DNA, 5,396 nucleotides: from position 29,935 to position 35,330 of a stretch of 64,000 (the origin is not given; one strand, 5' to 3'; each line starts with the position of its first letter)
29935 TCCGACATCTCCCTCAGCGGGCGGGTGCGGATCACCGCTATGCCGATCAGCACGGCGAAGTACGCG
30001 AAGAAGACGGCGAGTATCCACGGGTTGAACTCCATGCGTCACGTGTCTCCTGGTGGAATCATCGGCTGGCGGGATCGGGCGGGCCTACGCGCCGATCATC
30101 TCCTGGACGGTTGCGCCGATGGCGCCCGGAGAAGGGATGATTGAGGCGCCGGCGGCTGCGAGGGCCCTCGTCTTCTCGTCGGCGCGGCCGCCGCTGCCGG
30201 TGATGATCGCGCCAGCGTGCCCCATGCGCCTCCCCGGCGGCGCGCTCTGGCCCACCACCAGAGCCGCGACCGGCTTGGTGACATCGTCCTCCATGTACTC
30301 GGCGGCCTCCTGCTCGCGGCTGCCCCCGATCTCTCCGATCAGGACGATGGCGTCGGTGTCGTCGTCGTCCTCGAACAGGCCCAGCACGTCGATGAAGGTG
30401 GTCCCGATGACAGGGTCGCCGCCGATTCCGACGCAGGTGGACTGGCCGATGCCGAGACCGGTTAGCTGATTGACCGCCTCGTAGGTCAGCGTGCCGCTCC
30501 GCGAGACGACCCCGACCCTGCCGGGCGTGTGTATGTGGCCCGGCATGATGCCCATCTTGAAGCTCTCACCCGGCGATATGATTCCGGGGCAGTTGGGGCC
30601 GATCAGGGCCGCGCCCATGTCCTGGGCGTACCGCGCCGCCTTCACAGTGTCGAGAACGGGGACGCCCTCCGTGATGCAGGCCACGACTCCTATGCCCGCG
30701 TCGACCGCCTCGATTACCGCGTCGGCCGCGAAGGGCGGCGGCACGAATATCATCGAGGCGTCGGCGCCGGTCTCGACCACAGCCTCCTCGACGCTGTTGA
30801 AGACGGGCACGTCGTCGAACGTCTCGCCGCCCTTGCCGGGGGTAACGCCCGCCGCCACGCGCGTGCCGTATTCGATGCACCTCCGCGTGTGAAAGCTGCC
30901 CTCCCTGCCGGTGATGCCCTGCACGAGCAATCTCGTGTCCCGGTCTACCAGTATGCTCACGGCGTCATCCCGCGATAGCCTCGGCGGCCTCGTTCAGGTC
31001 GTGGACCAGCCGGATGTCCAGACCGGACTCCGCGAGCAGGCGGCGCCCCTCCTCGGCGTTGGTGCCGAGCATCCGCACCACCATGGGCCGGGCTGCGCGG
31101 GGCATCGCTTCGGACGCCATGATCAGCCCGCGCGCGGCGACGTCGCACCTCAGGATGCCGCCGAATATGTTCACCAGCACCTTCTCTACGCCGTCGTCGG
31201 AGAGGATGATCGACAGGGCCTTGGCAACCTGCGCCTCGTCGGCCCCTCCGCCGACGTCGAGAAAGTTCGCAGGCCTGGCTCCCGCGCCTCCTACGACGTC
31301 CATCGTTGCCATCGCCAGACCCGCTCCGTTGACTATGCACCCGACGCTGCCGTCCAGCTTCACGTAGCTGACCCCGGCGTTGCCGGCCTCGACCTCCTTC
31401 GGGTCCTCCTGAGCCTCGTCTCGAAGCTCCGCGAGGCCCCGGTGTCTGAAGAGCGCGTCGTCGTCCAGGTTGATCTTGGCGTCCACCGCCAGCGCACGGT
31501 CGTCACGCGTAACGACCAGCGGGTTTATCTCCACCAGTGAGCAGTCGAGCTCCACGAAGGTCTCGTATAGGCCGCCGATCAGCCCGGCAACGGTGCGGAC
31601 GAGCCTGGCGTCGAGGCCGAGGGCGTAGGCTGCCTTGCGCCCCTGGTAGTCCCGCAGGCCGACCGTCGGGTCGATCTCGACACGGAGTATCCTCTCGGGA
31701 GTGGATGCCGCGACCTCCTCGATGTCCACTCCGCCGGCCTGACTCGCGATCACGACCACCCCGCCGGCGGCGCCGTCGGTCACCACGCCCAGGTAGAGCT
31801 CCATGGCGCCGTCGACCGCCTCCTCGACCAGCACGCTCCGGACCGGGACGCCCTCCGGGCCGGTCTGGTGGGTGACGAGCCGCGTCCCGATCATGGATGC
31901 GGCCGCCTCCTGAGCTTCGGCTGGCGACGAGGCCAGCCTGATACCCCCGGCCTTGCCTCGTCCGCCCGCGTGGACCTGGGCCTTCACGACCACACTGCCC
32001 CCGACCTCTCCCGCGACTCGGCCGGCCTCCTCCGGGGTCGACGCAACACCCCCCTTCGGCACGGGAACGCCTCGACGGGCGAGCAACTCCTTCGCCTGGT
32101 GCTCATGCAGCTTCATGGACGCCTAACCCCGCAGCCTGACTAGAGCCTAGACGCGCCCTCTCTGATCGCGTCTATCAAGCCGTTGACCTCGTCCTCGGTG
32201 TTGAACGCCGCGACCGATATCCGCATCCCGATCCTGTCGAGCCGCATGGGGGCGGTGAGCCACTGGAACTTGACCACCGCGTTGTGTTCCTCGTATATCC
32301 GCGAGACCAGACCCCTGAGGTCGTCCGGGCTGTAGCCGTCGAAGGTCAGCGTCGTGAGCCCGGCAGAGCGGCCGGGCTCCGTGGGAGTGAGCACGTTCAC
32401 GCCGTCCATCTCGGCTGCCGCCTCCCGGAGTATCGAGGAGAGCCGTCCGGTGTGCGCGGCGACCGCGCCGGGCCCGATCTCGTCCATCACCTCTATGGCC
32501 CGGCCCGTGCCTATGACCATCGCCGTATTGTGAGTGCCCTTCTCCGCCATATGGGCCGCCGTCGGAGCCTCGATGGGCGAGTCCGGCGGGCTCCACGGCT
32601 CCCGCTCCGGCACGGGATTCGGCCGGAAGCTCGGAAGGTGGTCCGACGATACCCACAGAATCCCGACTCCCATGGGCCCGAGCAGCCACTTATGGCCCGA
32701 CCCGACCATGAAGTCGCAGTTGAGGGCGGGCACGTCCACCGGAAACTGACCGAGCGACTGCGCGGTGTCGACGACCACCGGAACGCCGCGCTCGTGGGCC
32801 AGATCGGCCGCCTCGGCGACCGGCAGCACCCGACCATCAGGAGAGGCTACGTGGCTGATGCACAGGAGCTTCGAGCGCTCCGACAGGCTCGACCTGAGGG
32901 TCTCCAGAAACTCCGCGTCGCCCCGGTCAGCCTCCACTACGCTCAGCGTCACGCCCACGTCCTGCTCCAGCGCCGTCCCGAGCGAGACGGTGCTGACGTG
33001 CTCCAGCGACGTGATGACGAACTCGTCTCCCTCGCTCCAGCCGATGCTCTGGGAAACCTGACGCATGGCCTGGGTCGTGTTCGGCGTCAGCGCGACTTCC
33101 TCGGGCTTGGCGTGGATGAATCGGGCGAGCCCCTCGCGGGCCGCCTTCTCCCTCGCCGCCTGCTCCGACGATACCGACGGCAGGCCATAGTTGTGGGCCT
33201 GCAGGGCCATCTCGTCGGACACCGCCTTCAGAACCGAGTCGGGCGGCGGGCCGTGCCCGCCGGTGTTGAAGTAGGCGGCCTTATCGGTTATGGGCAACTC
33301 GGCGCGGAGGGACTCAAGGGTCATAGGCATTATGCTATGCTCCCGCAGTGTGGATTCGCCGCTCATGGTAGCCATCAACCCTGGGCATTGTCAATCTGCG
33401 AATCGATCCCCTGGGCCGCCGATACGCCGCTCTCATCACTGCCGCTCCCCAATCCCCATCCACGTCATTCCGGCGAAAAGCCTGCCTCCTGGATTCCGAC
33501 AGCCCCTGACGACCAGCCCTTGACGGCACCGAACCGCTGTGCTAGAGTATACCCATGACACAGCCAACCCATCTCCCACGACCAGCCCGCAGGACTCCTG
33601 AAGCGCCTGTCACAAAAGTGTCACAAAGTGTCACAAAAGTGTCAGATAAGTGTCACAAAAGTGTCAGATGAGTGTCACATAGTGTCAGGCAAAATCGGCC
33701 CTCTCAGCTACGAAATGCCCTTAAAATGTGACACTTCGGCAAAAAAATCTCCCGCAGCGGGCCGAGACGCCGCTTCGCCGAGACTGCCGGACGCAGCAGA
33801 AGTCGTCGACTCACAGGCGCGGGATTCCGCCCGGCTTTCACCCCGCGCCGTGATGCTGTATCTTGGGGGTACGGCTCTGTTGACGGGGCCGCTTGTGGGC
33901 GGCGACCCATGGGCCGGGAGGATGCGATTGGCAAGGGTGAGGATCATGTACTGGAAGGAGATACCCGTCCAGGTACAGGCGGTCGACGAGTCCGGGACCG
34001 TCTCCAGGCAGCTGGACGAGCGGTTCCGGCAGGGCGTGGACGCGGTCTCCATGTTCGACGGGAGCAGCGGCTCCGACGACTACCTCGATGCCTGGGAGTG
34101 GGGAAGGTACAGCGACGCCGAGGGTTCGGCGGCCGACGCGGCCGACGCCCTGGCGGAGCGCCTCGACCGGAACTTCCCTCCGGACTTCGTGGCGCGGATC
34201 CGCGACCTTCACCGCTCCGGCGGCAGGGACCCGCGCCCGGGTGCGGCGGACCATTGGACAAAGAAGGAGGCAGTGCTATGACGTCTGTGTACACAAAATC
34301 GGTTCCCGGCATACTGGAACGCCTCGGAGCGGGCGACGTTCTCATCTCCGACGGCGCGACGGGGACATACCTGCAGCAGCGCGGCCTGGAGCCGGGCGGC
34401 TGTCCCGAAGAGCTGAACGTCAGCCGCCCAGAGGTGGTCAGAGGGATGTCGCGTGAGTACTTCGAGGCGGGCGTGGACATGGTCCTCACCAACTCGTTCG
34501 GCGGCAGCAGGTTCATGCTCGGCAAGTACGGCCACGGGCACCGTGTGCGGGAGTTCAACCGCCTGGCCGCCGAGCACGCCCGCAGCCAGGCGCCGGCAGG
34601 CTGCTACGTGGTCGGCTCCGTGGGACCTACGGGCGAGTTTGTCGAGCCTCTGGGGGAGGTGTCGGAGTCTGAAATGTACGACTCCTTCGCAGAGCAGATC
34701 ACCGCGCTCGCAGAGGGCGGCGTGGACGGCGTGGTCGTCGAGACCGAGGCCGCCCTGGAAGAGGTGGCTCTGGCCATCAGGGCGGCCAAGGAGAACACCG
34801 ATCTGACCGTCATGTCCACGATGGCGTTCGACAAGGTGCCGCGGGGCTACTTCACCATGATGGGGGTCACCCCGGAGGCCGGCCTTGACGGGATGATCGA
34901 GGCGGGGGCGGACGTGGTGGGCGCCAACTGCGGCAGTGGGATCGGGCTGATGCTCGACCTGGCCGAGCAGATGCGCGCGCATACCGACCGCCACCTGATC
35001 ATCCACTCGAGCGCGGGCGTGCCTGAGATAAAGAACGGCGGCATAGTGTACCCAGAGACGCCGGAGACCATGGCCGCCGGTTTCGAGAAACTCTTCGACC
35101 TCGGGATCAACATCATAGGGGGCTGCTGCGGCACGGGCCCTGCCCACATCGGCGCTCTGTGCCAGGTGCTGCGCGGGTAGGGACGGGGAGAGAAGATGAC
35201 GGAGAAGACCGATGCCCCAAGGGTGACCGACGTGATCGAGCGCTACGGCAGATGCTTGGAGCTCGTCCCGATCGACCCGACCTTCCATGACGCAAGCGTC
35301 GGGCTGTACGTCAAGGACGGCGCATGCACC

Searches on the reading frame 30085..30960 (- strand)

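Call 49: search_protein_families(library=pfam, proteins=[window:30085-30960:-], max_evalue=0.00001)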
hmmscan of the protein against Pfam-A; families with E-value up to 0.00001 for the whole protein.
window:30085-30960:- (291 aa): 4 families
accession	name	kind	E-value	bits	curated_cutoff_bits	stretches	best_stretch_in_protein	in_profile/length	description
PF02629.25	CoA_binding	-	6.6e-29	101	22.3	1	6-99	1-97/97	CoA binding domain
PF00549.24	Ligase_CoA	-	9.7e-22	77.9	24.5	1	152-272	1-127/128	CoA-ligase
PF13607.11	Succ_CoA_lig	-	2.3e-09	37.6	27.4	1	146-251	1-105/138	Succinyl-CoA ligase like flavodoxin domain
PF13380.12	CoA_binding_2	-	6.3e-07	30.3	22.8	1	25-128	20-114/116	CoA binding domain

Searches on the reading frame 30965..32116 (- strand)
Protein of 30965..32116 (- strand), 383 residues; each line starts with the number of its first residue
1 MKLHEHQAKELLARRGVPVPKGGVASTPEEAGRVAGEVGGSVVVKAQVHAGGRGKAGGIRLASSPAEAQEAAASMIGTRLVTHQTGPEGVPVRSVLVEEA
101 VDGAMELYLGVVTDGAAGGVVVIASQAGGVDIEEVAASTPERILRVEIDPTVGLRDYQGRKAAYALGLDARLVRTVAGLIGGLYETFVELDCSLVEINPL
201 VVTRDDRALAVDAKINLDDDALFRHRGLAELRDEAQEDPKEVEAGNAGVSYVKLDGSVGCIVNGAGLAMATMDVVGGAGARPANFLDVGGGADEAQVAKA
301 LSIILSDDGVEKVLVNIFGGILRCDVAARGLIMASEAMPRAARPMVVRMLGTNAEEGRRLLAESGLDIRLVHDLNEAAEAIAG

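Call 49: search_protein_families(library=pfam, proteins=[window:30965-32116:-], max_evalue=0.00001)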
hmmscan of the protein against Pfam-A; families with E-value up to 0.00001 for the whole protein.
window:30965-32116:- (383 aa): 4 families
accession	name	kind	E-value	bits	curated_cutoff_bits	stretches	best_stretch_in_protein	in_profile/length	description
PF08442.15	ATP-grasp_2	-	3e-72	242.9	29.5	1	2-202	1-202/202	ATP-grasp domain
PF00549.24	Ligase_CoA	-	2.8e-23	82.9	24.5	1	261-378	1-124/128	CoA-ligase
PF13549.11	ATP-grasp_5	-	1.1e-16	61.3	27.6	1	3-217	10-221/221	ATP-grasp domain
PF24948.1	Citrate_synth_N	-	1.5e-14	54.3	83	1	41-224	53-227/232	ATP-citrate synthase ATP-grasp domain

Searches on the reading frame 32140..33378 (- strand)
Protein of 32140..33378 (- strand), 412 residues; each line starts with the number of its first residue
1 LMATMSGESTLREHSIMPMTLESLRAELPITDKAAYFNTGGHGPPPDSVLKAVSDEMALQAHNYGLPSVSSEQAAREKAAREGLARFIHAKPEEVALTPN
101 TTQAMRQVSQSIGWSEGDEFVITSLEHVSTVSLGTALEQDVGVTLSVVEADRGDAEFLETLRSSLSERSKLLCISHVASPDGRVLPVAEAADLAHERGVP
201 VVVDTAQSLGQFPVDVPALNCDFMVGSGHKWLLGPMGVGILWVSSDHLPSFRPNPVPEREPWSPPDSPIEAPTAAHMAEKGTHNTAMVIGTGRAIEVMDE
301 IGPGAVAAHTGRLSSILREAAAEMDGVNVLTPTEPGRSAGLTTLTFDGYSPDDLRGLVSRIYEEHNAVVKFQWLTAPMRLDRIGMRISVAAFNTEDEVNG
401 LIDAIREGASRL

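Call 14: search_protein_families(library=pfam, proteins=[window:32140-33378:-])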
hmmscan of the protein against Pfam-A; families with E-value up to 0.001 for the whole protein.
window:32140-33378:- (412 aa): 4 families
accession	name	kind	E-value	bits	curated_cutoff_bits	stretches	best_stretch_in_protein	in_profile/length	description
PF00266.25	Aminotran_5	-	2.8e-56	191.5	21.5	1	44-399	10-369/371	Aminotransferase class-V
PF01053.26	Cys_Met_Meta_PP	-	1.8e-06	27.2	27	1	115-235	89-203/381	Cys/Met metabolism PLP-dependent enzyme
PF00155.27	Aminotran_1_2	-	2.8e-06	27.2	19.7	1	45-206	18-187/361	Aminotransferase class I and II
PF01041.23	DegT_DnrJ_EryC1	-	3.3e-05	23.7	19.8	1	82-210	31-151/360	DegT/DnrJ/EryC1/StrS aminotransferase family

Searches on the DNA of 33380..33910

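Call 90: search_rna_families(source=window, start=33380, end=33910, threshold=evalue, max_evalue=10)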
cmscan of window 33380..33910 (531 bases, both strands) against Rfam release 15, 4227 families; matches with E-value up to 10: 1.
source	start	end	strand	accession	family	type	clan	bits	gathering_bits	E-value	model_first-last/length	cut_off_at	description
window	33424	33472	-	RF01120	sR33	Gene; snRNA; snoRNA; CD-box;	-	12.2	37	7.1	1-55/55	no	Small nucleolar RNA sR33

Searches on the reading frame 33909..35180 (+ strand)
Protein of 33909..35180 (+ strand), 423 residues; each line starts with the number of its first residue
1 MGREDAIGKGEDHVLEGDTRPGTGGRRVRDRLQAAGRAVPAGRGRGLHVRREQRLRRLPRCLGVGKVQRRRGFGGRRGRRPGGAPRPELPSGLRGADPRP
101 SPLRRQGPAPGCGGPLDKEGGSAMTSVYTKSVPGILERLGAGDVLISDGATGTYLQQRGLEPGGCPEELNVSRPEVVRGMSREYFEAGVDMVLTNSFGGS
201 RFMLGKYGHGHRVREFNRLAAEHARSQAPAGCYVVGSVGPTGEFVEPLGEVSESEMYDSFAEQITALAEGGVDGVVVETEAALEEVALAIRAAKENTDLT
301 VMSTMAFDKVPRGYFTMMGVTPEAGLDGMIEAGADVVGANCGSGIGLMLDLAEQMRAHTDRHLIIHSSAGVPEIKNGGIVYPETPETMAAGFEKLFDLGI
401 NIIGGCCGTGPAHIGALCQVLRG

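Call 14: search_protein_families(library=pfam, proteins=[window:33909-35180:+])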
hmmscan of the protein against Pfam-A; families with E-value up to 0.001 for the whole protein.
window:33909-35180:+ (423 aa): 1 family
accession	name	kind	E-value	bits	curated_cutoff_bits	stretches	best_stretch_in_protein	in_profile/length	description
PF02574.22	S-methyl_trans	-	6e-61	207.2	22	1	145-420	1-282/283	Homocysteine S-methyltransferase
